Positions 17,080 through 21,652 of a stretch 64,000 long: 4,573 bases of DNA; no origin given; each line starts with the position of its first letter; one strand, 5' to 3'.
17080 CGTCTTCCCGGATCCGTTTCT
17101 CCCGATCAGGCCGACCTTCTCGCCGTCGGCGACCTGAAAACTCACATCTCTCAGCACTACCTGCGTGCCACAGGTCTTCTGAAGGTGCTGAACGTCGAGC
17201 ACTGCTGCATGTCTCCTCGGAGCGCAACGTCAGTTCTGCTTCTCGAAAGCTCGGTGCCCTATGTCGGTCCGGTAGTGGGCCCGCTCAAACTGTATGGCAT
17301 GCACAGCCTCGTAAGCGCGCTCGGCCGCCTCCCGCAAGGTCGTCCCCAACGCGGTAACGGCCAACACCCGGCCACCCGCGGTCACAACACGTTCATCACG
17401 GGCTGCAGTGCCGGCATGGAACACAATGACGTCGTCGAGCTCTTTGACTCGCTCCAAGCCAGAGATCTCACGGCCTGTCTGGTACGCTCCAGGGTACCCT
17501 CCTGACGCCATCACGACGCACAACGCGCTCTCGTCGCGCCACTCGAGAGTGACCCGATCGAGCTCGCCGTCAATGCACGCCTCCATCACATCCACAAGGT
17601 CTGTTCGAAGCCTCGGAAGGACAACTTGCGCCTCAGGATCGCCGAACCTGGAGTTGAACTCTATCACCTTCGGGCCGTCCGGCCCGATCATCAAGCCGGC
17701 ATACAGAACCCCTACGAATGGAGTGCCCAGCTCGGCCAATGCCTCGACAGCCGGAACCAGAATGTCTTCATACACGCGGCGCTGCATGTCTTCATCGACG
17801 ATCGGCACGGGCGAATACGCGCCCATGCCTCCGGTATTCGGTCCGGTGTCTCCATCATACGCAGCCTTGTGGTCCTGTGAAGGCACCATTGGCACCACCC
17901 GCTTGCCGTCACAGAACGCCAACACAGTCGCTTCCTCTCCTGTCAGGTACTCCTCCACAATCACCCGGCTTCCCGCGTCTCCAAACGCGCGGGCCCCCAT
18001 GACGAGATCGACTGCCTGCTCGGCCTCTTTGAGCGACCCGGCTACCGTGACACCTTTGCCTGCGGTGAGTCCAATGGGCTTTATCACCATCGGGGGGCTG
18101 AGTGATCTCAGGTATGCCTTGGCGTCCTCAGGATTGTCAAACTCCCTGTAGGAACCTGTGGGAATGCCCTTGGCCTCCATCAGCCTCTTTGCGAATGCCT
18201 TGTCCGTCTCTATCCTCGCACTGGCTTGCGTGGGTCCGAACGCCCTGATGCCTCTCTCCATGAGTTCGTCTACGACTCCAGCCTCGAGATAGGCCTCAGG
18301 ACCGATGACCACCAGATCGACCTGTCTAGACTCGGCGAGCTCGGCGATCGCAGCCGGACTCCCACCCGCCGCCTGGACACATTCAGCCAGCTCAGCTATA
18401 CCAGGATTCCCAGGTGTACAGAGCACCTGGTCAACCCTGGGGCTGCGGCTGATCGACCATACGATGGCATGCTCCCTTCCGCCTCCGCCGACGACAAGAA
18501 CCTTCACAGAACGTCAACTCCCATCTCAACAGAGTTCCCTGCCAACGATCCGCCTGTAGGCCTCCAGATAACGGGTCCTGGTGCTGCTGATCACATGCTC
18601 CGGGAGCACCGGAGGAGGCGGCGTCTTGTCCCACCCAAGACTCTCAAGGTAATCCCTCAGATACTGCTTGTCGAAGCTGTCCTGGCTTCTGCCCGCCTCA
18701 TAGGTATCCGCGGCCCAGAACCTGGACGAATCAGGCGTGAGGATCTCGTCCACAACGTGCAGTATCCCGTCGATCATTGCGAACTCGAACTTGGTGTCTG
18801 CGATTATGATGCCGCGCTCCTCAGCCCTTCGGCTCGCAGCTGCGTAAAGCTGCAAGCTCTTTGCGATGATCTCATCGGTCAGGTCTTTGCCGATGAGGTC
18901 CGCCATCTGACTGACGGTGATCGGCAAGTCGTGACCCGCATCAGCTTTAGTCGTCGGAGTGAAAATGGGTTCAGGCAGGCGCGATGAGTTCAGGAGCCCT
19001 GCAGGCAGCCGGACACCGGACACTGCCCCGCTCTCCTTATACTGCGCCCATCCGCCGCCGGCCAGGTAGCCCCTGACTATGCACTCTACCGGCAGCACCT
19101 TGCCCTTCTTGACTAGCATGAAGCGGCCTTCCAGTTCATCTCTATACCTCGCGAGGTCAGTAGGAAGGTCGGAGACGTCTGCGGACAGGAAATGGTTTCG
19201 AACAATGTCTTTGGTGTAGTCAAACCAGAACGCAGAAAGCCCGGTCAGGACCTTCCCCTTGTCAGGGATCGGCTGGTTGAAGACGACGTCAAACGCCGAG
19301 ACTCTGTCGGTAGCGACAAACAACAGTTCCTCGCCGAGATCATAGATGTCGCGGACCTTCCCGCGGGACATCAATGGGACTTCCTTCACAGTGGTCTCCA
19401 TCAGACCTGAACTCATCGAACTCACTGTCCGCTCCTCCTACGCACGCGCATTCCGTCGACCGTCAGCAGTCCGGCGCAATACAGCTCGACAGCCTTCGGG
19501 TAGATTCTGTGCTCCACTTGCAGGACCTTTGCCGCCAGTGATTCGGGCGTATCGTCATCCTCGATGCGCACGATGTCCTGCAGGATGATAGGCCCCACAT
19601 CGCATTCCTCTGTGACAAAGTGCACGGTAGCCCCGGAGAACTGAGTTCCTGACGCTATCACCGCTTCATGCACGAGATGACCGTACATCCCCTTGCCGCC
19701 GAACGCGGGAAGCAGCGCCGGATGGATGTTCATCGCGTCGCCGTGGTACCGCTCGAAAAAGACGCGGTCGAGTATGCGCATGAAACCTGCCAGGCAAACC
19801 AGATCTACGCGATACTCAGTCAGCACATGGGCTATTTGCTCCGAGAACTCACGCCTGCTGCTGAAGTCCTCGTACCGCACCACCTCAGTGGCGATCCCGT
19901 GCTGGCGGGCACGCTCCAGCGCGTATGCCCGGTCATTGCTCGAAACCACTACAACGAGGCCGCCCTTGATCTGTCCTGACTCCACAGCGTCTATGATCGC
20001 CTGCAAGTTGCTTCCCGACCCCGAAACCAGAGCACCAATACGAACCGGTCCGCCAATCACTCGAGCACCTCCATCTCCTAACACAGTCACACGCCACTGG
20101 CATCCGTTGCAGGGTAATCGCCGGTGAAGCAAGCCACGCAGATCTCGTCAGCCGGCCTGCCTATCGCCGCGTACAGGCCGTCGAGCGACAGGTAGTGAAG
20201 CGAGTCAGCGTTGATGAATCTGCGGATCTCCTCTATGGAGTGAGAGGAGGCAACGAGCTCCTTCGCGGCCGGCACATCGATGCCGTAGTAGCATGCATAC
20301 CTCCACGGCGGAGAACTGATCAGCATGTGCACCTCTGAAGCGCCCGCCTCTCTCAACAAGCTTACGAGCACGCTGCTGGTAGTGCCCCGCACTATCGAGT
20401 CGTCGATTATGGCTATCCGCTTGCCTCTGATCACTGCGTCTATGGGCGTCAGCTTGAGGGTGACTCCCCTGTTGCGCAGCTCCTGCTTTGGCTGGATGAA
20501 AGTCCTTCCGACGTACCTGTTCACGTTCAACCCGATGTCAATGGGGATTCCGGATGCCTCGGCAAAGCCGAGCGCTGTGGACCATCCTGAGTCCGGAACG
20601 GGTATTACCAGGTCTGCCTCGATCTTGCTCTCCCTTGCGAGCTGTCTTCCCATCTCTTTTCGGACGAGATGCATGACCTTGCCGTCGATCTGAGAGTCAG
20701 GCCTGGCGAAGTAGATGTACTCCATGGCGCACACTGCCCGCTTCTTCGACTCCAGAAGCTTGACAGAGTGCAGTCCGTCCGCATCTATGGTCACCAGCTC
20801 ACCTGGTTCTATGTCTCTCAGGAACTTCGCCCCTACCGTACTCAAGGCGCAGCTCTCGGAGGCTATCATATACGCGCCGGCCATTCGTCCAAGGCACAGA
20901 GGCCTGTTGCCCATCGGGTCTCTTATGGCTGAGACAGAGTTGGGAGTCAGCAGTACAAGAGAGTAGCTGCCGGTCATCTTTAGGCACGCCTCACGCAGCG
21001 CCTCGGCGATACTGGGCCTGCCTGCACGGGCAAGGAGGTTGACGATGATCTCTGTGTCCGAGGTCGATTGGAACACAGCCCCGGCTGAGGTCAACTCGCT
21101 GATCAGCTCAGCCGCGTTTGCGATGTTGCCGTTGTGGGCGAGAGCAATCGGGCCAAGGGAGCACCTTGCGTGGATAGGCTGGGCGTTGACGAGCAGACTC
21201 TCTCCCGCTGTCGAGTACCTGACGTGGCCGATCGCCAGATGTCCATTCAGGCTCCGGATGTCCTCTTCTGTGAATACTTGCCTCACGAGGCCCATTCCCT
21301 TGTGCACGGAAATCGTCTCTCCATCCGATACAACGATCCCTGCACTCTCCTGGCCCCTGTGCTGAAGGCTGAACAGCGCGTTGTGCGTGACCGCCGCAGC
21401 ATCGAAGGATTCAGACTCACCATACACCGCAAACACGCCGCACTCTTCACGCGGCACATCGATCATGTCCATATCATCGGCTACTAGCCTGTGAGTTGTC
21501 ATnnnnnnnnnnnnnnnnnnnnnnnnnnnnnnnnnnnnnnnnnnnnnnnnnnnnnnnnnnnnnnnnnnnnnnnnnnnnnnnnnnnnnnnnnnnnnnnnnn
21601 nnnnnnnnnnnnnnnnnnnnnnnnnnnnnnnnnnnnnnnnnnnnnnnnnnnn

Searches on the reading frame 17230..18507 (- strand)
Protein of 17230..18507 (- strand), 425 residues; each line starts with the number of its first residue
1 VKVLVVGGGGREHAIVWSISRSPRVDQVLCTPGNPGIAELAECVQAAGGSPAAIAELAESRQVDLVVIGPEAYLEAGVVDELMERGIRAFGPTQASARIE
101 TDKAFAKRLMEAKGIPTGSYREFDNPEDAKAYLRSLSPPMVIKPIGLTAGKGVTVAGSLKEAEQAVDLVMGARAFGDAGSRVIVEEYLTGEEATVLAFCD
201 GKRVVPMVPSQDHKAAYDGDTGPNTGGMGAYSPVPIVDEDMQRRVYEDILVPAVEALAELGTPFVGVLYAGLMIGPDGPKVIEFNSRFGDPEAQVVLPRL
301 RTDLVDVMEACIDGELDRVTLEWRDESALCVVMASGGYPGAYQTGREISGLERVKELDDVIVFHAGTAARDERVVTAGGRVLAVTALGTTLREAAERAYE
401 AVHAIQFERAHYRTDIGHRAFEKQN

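Call 6: search_protein_families(library=ncbifam, proteins=[window:17230-18507:-])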
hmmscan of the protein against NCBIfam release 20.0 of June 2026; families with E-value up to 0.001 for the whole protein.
window:17230-18507:- (425 aa): 30 families (the best 25 are shown)
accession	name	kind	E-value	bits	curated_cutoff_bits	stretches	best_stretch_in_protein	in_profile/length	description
TIGR00877.1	purD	equivalog_domain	4.2e-165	549.7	288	1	1-422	1-425/425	phosphoribosylamine--glycine ligase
NF002378.0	PRK01372.1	subfamily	4.8e-12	45.2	243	1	75-240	72-229/305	D-alanine--D-alanine ligase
TIGR02068.2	cya_phycin_syn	equivalog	5.6e-12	44.5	850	1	45-196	155-302/862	cyanophycin synthetase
NF010623.0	PRK14016.1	subfamily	5.9e-12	44.6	877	1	47-196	158-303/871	cyanophycin synthetase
TIGR01205.1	D_ala_D_alaTIGR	subfamily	3.1e-10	39.6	245.65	1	74-218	77-223/318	D-alanine--D-alanine ligase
NF006766.0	PRK09288.1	equivalog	8.8e-09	34.6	339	1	50-202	63-213/396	formate-dependent phosphoribosylglycinamide formyltransferase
NF005543.0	PRK07206.1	subfamily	1.9e-08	33.4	302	1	54-288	62-288/416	hypothetical protein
NF006406.0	PRK08654.1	equivalog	1.8e-07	30.1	739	1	76-189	89-204/499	acetyl-CoA carboxylase biotin carboxylase subunit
NF004679.0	PRK06019.1-5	equivalog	8.8e-07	28.1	326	1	2-189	4-181/376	5-(carboxyamino)imidazole ribonucleotide synthase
TIGR03103.1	trio_acet_GNAT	equivalog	2e-06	26.7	569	1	100-195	295-384/547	N-acetylglutaminylglutamine synthetase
TIGR01142.1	purT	equivalog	2.1e-06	26.9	502.15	1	55-203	55-201/380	phosphoribosylglycinamide formyltransferase 2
NF006367.0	PRK08591.1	subfamily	2.3e-06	26.6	597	1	80-189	93-204/451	acetyl-CoA carboxylase biotin carboxylase subunit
TIGR01369.1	CPSaseII_lrg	equivalog_domain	4e-06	24.7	1027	1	54-287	621-840/1052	carbamoyl-phosphate synthase (glutamine-hydrolyzing) large subunit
NF000091.3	D_ala_D_ser_VanG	exception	7.3e-06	25.1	495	1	75-195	107-225/344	D-alanine--D-serine ligase VanG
NF004680.0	PRK06019.1-6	equivalog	8.4e-06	24.7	327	1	77-186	92-195/405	5-(carboxyamino)imidazole ribonucleotide synthase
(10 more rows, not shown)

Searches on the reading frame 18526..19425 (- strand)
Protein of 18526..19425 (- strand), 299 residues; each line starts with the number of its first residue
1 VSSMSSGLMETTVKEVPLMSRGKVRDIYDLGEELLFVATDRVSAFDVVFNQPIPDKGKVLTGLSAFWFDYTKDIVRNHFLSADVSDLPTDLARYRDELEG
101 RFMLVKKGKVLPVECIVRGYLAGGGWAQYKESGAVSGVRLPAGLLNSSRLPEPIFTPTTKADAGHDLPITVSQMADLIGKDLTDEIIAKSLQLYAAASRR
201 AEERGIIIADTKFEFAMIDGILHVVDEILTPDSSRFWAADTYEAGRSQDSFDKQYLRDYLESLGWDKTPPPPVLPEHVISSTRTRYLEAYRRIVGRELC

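Call 6: search_protein_families(library=ncbifam, proteins=[window:18526-19425:-])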
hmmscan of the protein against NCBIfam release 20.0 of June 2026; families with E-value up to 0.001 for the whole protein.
window:18526-19425:- (299 aa): 7 families
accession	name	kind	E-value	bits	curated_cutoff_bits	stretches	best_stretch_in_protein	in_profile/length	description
NF010568.0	PRK13961.1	equivalog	1.4e-118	395.5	251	1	7-297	4-295/297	phosphoribosylaminoimidazolesuccinocarboxamide synthase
NF009251.0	PRK12607.1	equivalog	3.4e-71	239.7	371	1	8-297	8-291/315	phosphoribosylaminoimidazolesuccinocarboxamide synthase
TIGR00081.1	purC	equivalog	9.3e-64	215.5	189.9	1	9-296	1-272/279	phosphoribosylaminoimidazolesuccinocarboxamide synthase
NF010564.0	PRK13959.1-1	subfamily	7.6e-35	120.4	459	1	18-297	3-293/294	phosphoribosylaminoimidazolesuccinocarboxamide synthase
NF010567.0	PRK13960.1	equivalog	3.1e-20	72.3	581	1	35-251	57-289/367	phosphoribosylaminoimidazolesuccinocarboxamide synthase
TIGR02735.1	purC_vibrio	equivalog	2.6e-18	65.9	394.2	1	35-250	56-283/365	phosphoribosylaminoimidazolesuccinocarboxamide synthase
NF010566.0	PRK13959.1-4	equivalog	3.3e-07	29.8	546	1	84-240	97-250/339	phosphoribosylaminoimidazolesuccinocarboxamide synthase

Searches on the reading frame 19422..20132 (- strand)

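Call 6: search_protein_families(library=ncbifam, proteins=[window:19422-20132:-])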
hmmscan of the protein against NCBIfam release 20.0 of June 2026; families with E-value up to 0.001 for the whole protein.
window:19422-20132:- (236 aa): 7 families
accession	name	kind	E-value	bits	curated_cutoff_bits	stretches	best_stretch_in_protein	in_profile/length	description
TIGR00639.1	PurN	equivalog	7e-61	205.1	150.1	1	31-221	2-187/192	phosphoribosylglycinamide formyltransferase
NF004684.0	PRK06027.1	subfamily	9.8e-32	110.8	223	1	31-227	91-279/286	formyltetrahydrofolate deformylase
TIGR00655.1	PurU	equivalog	1.8e-29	103.3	285.95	1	31-220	86-267/280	formyltetrahydrofolate deformylase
TIGR00460.1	fmt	equivalog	7.7e-11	41.7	201.5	1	102-204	73-170/315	methionyl-tRNA formyltransferase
NF005414.0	PRK06988.1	equivalog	7.6e-09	35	316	1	102-222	71-186/311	formyltransferase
NF005998.1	PRK08125.1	equivalog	1.8e-07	30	777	1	120-214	87-176/649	bifunctional UDP-4-amino-4-deoxy-L-arabinose formyltransferase/UDP-glucuronic acid oxidase ArnA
NF005755.0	PRK07579.1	equivalog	3.8e-06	26.9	238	1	134-214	89-163/245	dTDP-4-amino-4,6-dideoxyglucose formyltransferase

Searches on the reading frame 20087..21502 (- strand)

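Call 6: search_protein_families(library=ncbifam, proteins=[window:20087-21502:-])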
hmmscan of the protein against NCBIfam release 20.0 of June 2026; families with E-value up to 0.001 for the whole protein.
window:20087-21502:- (471 aa): 11 families
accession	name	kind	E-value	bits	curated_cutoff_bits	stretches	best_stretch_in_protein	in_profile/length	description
TIGR01134.1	purF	equivalog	1.3e-153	512.5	350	1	21-464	1-432/432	amidophosphoribosyltransferase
NF001484.0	PRK00331.1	subfamily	1.3e-37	129.5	381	1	21-252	2-229/601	isomerizing glutamine--fructose-6-phosphate transaminase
TIGR01135.1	glmS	equivalog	5.8e-35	120.9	418.05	1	21-256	1-231/607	glutamine--fructose-6-phosphate transaminase (isomerizing)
TIGR01536.1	asn_synth_AEB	equivalog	6.8e-20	71.5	267.1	1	21-230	1-175/517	asparagine synthase (glutamine-hydrolyzing)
NF006949.0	PRK09431.1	equivalog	2.9e-12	45.9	499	1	106-237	59-181/554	asparagine synthase B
TIGR03108.1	eps_aminotran_1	hypoth_equivalog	9.8e-10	37.7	816.9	1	88-223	43-169/628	XrtA/PEP-CTERM system amidotransferase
TIGR03104.1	trio_amidotrans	equivalog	2.7e-09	35.8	570.1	1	86-224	40-169/589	N-acetylglutaminylglutamine amidotransferase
NF006328.0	PRK08558.1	equivalog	4.2e-05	23.3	184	1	273-393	92-209/238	adenine phosphoribosyltransferase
NF002620.0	PRK02277.1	subfamily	0.00029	20.6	115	1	280-393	72-174/201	orotate phosphoribosyltransferase-like protein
NF002095.0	PRK00934.1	equivalog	0.00029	20.1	296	1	343-394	188-239/287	ribose-phosphate diphosphokinase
NF040646.1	HPT_Archaea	equivalog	0.00087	18.9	200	0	258-389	16-143/184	hypoxanthine/guanine phosphoribosyltransferase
